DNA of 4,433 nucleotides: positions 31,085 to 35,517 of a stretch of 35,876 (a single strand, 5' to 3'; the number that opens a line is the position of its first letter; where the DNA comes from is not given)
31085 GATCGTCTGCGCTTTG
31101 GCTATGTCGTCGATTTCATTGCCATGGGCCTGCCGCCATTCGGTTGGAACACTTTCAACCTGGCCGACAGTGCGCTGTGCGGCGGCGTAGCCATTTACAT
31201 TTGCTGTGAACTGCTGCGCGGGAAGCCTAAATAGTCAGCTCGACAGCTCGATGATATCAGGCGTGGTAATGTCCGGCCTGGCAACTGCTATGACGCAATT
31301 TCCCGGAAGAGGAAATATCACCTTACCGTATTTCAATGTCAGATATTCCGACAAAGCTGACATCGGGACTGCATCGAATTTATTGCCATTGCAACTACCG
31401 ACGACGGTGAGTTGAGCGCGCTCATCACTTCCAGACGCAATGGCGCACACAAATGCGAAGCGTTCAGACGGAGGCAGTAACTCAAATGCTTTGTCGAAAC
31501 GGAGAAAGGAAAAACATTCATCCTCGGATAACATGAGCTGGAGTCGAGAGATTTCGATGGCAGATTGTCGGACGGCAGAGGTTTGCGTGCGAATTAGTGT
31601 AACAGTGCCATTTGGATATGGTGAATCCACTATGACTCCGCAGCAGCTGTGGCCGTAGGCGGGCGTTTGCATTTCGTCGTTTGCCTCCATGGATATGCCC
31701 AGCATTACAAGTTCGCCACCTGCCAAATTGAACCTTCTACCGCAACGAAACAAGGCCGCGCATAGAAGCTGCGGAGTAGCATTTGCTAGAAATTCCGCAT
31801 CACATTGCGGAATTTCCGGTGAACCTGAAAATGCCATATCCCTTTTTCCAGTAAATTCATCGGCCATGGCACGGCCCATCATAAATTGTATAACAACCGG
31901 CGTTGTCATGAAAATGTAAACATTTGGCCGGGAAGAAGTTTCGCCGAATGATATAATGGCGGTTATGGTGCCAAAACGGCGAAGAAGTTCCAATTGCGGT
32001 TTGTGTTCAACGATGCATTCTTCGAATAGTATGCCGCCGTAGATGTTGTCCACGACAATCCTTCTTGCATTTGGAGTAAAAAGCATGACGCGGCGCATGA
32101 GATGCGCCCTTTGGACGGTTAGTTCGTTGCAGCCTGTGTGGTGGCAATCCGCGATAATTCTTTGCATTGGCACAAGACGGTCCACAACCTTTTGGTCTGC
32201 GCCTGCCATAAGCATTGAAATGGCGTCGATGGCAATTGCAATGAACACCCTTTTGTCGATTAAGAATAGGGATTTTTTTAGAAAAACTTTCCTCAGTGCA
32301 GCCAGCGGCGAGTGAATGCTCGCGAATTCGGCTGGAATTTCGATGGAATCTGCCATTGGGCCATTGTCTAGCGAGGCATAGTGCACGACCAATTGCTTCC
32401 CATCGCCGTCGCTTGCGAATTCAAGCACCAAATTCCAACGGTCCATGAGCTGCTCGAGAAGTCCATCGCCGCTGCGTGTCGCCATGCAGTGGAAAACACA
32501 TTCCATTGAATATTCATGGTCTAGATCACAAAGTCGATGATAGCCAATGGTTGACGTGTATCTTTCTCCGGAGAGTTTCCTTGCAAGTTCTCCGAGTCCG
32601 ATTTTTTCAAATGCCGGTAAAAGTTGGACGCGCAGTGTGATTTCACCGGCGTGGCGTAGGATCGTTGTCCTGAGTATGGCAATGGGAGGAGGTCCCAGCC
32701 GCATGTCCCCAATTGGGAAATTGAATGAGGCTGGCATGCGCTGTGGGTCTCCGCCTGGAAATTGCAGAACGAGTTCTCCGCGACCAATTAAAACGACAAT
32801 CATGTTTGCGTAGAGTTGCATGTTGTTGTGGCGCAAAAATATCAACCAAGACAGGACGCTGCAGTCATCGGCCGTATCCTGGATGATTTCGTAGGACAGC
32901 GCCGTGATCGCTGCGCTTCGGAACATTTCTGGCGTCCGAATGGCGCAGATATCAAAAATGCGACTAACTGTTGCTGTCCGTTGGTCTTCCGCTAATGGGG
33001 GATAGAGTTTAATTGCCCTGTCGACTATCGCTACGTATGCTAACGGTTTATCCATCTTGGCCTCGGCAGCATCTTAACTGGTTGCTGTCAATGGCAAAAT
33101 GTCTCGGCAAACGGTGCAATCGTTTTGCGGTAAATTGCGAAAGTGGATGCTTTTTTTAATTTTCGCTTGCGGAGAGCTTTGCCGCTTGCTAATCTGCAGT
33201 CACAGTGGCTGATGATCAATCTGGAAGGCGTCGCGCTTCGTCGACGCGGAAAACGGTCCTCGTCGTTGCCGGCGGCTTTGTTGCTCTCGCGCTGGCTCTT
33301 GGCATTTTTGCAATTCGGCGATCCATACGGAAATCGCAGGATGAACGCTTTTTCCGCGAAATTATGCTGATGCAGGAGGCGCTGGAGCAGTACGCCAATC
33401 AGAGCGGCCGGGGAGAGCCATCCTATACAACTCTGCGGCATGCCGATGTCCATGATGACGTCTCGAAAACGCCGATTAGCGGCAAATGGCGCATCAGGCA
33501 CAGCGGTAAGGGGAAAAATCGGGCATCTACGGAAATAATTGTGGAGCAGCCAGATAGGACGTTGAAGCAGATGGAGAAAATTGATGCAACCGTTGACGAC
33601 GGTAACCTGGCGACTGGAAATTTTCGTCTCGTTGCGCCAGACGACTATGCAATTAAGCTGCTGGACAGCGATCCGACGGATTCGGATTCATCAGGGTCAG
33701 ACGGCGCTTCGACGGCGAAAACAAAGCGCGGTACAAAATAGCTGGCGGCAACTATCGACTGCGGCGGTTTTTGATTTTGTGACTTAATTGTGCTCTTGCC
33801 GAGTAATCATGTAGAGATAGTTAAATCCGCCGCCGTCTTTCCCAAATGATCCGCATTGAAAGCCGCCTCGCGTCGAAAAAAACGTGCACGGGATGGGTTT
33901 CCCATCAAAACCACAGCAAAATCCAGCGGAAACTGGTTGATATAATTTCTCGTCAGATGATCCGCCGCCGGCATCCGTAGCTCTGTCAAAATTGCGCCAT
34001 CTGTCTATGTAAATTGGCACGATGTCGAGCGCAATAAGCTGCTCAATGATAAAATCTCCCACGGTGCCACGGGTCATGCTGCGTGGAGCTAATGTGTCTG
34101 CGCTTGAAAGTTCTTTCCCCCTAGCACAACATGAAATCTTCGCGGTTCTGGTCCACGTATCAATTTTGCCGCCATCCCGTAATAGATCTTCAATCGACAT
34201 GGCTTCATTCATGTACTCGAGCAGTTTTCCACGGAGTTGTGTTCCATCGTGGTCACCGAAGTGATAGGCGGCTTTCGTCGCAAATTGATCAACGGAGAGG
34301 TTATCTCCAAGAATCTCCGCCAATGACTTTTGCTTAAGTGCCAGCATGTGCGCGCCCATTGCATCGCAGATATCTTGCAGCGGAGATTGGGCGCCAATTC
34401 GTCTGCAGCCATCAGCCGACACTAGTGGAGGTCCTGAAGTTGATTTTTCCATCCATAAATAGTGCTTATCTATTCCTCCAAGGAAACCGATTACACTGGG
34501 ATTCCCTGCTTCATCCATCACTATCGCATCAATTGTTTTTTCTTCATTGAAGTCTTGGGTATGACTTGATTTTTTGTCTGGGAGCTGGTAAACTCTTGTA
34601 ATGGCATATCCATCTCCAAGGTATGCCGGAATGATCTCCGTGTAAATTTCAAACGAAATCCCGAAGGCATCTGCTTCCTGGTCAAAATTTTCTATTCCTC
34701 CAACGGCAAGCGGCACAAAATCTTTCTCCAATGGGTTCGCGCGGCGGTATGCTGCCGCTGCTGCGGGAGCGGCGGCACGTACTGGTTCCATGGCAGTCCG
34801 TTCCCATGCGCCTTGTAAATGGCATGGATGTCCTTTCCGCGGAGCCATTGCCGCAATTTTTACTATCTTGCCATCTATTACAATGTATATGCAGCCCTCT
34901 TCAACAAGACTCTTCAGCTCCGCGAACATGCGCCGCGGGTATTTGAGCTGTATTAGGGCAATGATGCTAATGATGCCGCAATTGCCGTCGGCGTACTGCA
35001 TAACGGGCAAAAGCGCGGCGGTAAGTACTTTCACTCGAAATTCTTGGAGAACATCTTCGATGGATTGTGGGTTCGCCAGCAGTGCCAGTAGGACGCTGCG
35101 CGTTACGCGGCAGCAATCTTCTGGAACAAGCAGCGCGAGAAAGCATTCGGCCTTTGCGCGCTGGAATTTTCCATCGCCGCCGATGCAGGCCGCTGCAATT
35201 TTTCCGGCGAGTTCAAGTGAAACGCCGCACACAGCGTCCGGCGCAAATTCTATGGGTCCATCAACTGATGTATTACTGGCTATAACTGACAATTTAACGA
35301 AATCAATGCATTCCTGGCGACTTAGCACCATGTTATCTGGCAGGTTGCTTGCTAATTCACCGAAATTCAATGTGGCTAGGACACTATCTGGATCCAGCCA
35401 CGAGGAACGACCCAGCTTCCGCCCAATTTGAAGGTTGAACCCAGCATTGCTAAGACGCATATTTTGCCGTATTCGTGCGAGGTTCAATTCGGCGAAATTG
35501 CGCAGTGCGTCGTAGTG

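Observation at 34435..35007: OTU-like cysteine-protease signature (DGNC ... HY) in a 671-aa orphan: candidate bacterial deubiquitinase effector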

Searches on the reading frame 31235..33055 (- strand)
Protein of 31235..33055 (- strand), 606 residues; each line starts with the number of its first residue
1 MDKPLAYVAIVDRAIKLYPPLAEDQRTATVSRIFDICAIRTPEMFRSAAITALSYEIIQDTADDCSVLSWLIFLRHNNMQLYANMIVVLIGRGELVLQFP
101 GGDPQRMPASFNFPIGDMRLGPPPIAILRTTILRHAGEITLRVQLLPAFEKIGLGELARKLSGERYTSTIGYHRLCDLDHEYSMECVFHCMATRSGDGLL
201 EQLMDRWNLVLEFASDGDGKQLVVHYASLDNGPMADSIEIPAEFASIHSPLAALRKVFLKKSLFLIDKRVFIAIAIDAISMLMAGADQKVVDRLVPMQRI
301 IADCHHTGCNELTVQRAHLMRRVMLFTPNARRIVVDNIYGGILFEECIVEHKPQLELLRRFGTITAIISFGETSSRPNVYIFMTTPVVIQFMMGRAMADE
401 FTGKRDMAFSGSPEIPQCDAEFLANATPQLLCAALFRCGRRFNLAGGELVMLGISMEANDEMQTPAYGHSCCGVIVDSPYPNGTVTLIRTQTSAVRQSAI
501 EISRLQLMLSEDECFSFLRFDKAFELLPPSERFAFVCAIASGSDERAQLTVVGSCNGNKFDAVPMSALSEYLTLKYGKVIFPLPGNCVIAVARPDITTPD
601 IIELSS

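Call 5: search_protein_families(library=pfam, proteins=[window:31235-33055:-], max_evalue=1)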
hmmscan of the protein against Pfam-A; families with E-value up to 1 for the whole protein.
window:31235-33055:- (606 aa): 0 families

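Call 14: search_protein_families(library=ncbifam, proteins=[window:31235-33055:-], max_evalue=0.1)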
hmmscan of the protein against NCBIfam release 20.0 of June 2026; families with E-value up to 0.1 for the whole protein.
window:31235-33055:- (606 aa): 0 families

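Call 22: find_encoding_contigs(protein=window:31235-33055:-, flank=2000, max_places=3)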
Protein window:31235-33055:- (606 aa): 1 contig read that carries it; 1 place shown.
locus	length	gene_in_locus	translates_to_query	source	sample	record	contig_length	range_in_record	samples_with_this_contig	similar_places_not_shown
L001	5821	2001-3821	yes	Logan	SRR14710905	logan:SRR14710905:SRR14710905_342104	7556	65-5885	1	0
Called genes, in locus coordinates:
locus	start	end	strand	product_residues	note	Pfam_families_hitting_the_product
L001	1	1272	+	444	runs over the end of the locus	?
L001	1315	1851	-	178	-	-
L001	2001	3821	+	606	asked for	-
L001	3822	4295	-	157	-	PF01252:Peptidase_A8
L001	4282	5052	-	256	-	PF01258:zf-dskA_traR (weak)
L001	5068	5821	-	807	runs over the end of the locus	?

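Call 72: search_protein_families(library=phrogs, proteins=[window:31235-33055:-], max_evalue=0.1)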
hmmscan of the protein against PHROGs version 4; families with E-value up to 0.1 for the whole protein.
window:31235-33055:- (606 aa): 0 families

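Call 73: search_protein_families(library=padloc, proteins=[window:31235-33055:-], max_evalue=0.1)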
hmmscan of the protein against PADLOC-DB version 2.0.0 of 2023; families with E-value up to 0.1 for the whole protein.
window:31235-33055:- (606 aa): 0 families

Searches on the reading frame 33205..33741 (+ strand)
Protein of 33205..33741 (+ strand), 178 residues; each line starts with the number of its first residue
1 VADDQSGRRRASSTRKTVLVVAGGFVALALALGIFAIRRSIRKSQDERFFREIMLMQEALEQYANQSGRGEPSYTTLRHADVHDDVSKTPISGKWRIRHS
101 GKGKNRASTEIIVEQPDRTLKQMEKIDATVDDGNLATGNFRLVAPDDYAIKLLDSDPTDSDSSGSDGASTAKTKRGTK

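Call 5: search_protein_families(library=pfam, proteins=[window:33205-33741:+], max_evalue=1)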
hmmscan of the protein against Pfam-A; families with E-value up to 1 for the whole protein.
window:33205-33741:+ (178 aa): 2 families
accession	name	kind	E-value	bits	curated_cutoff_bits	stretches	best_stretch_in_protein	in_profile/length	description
PF10265.14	Miga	-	0.024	14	25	1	11-140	11-138/540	Mitoguardin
PF24368.1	DUF7524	-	0.066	13.4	27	0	8-34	133-159/182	Family of unknown function (DUF7524)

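Call 14: search_protein_families(library=ncbifam, proteins=[window:33205-33741:+], max_evalue=0.1)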
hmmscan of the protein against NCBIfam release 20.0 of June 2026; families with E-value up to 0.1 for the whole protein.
window:33205-33741:+ (178 aa): 0 families

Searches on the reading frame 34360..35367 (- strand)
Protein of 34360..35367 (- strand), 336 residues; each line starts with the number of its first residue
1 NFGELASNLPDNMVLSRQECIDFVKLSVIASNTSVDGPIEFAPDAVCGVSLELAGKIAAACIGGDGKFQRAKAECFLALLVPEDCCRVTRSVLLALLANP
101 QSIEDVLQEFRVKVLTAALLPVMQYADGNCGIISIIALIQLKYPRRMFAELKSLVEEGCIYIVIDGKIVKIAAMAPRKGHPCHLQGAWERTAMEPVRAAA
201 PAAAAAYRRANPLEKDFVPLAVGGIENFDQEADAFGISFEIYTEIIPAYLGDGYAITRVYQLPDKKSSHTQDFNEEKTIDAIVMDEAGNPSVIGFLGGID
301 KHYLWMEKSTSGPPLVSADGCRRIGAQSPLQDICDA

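Call 56: predict_structure(alignment_id=A6)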
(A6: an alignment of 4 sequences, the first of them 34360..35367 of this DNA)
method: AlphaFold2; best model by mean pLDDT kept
length: 336 residues; sequences in the alignment: 4
mean_pLDDT: 50.7   pTM: 0.56
mean pLDDT of the five models: 50.7, 47.4, 45.9, 45.0, 44.5
residues with pLDDT >= 90: 5; 70-90: 70; 50-70: 62; < 50: 199
segments of 3 or more residues with pLDDT < 50: 31-47, 122-134, 136-151, 153-191, 210-239, 254-336
pLDDT, mean of each block of 10 residues (from residue 1): 66 81 67 40 47 82 88 82 62 77 75 76 38 45 44 47 41 35 44 54 54 37 27 35 56 45 33 32 44 33 28 32 34 38
secondary structure, 60 per line:
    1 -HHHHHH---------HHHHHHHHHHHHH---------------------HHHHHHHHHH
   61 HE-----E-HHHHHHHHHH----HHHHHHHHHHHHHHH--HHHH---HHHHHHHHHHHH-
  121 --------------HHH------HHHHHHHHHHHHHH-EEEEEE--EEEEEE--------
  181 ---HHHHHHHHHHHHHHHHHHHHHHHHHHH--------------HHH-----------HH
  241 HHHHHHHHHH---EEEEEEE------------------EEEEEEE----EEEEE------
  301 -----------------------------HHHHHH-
elements in order: H2-7 H17-29 H51-61 H70-79 H84-98 H101-104 H108-119 H144-157 E159-164 E167-172 H184-210 H239-250 E254-260 E279-285 E290-294 H330-335

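Call 58: fold_search(model_id=the predicted structure, library=pdb)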
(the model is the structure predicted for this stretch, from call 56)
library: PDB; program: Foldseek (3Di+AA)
matches with E <= 10: 35; with E <= 0.001: 0
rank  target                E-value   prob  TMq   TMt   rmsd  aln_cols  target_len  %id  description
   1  3c2p_A                8.5e-01  0.04  0.10  0.04  20.9       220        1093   14  X-ray crystal structure of the N4 mini-vRNAP P1 promoter complex (released 2008-12-09)
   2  3c3l_A                9.0e-01  0.06  0.11  0.04  21.6       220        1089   13  X-ray crystal structure of the N4 mini-vRNAP P2 promoter complex (released 2008-12-09)
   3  3c46_A                1.1e+00  0.04  0.10  0.05  21.0       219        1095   13  X-ray crystal structure of the N4 mini-vRNAP P2_7a promoter complex soaked with MgCl2 (released 2008-12-09)
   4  3c3l_B                1.1e+00  0.04  0.12  0.05  19.0       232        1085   13  X-ray crystal structure of the N4 mini-vRNAP P2 promoter complex (released 2008-12-09)
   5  3c46_B                1.2e+00  0.04  0.12  0.05  20.2       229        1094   14  X-ray crystal structure of the N4 mini-vRNAP P2_7a promoter complex soaked with MgCl2 (released 2008-12-09)
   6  3c2p_B                1.8e+00  0.03  0.12  0.05  18.9       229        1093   12  X-ray crystal structure of the N4 mini-vRNAP P1 promoter complex (released 2008-12-09)
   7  9pnq                  2.2e+00  0.02  0.10  0.04  21.6       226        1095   14  N4 vRNAP gp50 - Isolated RNAP Domain (released 2025-12-10)
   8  8pbv_MODEL_1_A        2.6e+00  0.03  0.09  0.17  13.4       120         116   14  Solution NMR structure of D. melanogaster TotA (released 2024-04-17)
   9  2po4                  3.6e+00  0.02  0.12  0.05  21.4       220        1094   14  X-ray crystal structure of polymerase domain of the bacteriophage N4 virion RNA polymerase (released 2008-04-01)
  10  4aih_A                4.0e+00  0.04  0.11  0.21  11.9       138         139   16  Crystal structure of RovA from Yersinia in its free form (released 2012-09-12)
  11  7r0g_B                4.2e+00  0.03  0.11  0.07  18.5       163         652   15  STRUCTURAL BASIS OF ION UPTAKE IN COPPER-TRANSPORTING P1B-TYPE ATPASES (released 2022-09-14)
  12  7dxh_a                4.2e+00  0.02  0.11  0.12  16.9       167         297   16  Cryo-EM structure of PSII intermediate Psb28-PSII complex (released 2021-06-30)
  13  6nyy_F                4.2e+00  0.02  0.11  0.09  15.2       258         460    8  human m-AAA protease AFG3L2, substrate-bound (released 2019-05-22)
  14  4uca_B                5.0e+00  0.02  0.08  0.10  15.8       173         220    9  N-terminal globular domain of the RSV Nucleoprotein in complex with C- terminal peptide of the Phosphoprotein (released 2015-08-19)
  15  3e2x_A                5.5e+00  0.02  0.09  0.15  13.2       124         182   14  H. influenzae beta-carbonic anhydrase, variant V47A (released 2009-08-18)
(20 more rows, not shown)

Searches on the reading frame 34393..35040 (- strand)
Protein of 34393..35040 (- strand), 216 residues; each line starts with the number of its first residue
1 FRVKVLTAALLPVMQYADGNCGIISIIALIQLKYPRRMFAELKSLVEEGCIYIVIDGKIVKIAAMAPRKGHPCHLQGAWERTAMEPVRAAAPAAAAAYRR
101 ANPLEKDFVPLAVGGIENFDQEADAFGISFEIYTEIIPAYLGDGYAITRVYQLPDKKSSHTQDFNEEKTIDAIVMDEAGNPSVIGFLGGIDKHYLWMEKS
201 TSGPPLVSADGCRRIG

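Call 40: search_protein_families(library=pfam, proteins=[window:34393-35040:-], max_evalue=10)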
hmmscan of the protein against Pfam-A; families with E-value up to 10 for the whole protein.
seq(216 aa): 1 family
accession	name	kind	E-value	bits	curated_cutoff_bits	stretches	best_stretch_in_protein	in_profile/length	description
PF15291.11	Dermcidin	-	0.095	13.5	27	1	63-123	4-67/87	Dermcidin, antibiotic peptide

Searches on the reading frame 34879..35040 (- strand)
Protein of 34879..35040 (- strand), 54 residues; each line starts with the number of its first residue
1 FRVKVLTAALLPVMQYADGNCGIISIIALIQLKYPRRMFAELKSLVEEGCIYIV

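Call 42: search_solved_structures(query=A4, max_evalue=10, show_alignments=5)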
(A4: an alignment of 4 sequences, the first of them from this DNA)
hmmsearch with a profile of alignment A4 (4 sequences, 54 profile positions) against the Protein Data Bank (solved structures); distinct sequences matched with E-value up to 10: 5.
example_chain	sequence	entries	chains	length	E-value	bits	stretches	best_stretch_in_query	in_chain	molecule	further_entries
5xg5_A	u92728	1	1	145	0.013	18.4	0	30-45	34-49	MITSUBA-1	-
7xcc_A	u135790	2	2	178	0.12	15.3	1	29-53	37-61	Disease specific protein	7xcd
4x2z_A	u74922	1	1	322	0.59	13.1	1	13-33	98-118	Nonstructural protein 3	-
3r2d_A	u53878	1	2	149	1.3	12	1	24-47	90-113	N utilization substance protein B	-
2jr0_A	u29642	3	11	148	1.3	12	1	24-47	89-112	N utilization substance protein B homolog | N utilization substance protein B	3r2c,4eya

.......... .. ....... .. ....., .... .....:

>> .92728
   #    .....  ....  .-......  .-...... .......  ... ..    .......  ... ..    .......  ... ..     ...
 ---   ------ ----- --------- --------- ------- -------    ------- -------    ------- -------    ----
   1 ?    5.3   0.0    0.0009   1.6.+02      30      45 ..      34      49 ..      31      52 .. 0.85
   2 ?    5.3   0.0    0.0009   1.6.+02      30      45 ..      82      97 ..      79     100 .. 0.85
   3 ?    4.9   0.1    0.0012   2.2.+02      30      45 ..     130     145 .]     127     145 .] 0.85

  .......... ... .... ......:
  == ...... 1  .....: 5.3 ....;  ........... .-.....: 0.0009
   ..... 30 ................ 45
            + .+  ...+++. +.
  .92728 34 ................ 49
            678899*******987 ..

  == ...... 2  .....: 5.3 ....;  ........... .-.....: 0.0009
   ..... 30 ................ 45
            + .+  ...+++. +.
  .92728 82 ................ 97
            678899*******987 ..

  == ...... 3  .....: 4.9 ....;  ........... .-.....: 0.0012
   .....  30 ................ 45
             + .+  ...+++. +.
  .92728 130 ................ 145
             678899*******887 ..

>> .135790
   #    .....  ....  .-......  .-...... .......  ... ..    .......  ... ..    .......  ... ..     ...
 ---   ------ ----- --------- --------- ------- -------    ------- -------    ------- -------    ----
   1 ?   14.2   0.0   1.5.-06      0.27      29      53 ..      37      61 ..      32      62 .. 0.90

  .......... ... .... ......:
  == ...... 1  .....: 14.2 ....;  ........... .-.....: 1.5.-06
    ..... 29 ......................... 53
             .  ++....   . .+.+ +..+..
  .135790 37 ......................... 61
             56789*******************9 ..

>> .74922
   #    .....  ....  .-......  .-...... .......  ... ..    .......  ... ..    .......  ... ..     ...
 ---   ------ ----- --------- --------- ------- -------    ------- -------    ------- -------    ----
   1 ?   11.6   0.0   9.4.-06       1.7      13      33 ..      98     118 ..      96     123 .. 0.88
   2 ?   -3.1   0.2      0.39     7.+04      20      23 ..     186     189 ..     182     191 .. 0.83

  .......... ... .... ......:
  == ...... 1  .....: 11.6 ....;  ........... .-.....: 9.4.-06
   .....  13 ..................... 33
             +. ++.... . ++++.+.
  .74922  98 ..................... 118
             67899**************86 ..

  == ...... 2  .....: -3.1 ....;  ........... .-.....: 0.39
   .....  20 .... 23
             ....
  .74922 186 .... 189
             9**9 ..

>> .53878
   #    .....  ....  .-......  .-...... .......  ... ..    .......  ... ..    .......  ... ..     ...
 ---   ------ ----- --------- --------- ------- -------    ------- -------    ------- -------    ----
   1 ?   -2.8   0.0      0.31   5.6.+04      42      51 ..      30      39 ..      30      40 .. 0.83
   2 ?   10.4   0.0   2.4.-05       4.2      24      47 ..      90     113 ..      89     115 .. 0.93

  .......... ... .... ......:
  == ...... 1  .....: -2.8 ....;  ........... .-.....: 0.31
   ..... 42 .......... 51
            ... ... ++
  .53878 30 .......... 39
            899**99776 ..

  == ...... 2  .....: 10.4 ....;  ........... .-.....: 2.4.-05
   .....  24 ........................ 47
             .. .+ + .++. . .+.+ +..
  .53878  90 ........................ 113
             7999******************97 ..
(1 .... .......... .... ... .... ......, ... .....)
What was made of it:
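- Closest known: Coronavirus papain-like protease. Same: The Cys-block profile aligns on its catalytic-Cys motif ('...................') (call 42).
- The short Cys-block profile's only protease hit in PDB aligns exactly on the catalytic Cys of a coronavirus papain-like protease, but at E=0.59, which is not significant (call 42).
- Tried and rejected: The short Cys-block profile gave only chance-level hits (call 42).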
